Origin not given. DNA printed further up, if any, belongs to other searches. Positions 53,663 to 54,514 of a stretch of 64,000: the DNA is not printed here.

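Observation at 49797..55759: Form II/III RuBisCO in a non-canonical operon: P-loop kinase, HAD phosphatase and two outsized MDR dehydrogenase paralogs, with no AMP phosphorylase or R15P isomerase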

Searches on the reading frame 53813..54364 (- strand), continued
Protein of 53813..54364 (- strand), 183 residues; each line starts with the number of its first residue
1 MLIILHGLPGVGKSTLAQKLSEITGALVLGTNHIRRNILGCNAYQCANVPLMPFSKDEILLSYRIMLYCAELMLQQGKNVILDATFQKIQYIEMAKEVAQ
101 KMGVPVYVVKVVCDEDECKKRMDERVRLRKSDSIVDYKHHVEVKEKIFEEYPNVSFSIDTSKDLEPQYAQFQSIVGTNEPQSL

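Call 93: list_cluster_members(proteins=[P0173, P0175, P0181, P0185, P0045, P0076, P0081, P0100, P0102, P0141])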
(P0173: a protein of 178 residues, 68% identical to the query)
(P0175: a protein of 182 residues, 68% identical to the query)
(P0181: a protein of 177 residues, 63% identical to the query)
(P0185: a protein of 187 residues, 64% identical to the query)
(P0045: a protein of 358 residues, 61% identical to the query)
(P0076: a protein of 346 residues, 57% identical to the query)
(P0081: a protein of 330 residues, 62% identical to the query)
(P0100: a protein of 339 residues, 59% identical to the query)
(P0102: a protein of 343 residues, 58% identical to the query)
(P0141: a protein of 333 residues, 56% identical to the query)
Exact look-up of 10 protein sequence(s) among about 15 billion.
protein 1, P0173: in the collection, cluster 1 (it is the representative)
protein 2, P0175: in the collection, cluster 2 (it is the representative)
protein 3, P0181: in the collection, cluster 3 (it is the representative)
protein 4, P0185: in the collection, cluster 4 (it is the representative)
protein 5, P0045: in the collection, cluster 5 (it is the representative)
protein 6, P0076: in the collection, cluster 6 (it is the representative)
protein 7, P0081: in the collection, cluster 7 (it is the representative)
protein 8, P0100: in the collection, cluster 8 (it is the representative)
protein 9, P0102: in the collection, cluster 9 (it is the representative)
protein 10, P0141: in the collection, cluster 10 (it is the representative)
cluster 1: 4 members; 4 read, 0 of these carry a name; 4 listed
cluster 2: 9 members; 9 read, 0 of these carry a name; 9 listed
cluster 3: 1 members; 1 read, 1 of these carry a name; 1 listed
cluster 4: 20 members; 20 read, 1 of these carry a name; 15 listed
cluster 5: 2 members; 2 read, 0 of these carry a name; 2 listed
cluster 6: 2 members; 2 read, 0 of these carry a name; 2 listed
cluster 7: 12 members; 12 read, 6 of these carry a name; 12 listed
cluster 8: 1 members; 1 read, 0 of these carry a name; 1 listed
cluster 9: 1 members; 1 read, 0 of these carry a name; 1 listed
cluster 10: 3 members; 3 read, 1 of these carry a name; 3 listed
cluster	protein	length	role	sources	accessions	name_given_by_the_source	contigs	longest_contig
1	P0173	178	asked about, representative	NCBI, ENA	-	-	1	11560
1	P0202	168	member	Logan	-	-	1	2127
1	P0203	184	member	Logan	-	-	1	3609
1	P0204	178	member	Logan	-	-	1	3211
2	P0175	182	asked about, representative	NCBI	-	-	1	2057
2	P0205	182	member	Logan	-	-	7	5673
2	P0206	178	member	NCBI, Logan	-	-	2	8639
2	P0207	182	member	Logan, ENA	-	-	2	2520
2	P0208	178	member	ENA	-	-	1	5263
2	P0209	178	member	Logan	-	-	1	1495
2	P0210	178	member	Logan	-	-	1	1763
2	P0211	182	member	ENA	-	-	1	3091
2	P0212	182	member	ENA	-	-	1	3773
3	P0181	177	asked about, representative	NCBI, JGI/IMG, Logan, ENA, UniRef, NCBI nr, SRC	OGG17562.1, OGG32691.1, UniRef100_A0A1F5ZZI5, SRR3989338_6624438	hypothetical protein A3D78_01745 [Candidatus Gottesmanbacteria bacterium ... | Kinase n=2 Tax=Candidatus Gottesmaniibacteriota TaxID=1752720 RepID=A0A1F5ZZI5_9BACT | MAG: hypothetical protein A3D78_01745 [Candidatus Gottesmanbacteria bacterium ...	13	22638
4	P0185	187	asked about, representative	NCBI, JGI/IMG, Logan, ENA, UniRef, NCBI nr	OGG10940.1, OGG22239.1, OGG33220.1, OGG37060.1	hypothetical protein A3J20_05700 [Candidatus Gottesmanbacteria bacterium ... | Kinase n=2 Tax=Candidatus Gottesmaniibacteriota TaxID=1752720 RepID=A0A1F6BJH8_9BACT | MAG: hypothetical protein A2781_01135 [Candidatus Gottesmanbacteria bacterium ...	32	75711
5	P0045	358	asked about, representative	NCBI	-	-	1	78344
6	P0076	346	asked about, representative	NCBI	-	-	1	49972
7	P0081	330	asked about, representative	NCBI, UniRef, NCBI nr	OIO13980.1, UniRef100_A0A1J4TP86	phosphoribulokinase [Candidatus Gottesmanbacteria bacterium CG1_02_37_22] | phosphoribulokinase n=1 Tax=Candidatus Gottesmanbacteria bacterium CG1_02_37_22 ... | MAG: phosphoribulokinase [Candidatus Gottesmanbacteria bacterium CG1_02_37_22]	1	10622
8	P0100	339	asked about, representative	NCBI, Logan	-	-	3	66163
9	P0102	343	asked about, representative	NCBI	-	-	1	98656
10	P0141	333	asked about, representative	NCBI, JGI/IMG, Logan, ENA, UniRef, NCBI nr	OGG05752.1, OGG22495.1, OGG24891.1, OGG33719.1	phosphoribulokinase [Candidatus Gottesmanbacteria bacterium RIFCSPLOWO2_01_FULL_40_10] | phosphoribulokinase n=1 Tax=Candidatus Gottesmanbacteria bacterium ... | MAG: phosphoribulokinase [Candidatus Gottesmanbacteria bacterium ...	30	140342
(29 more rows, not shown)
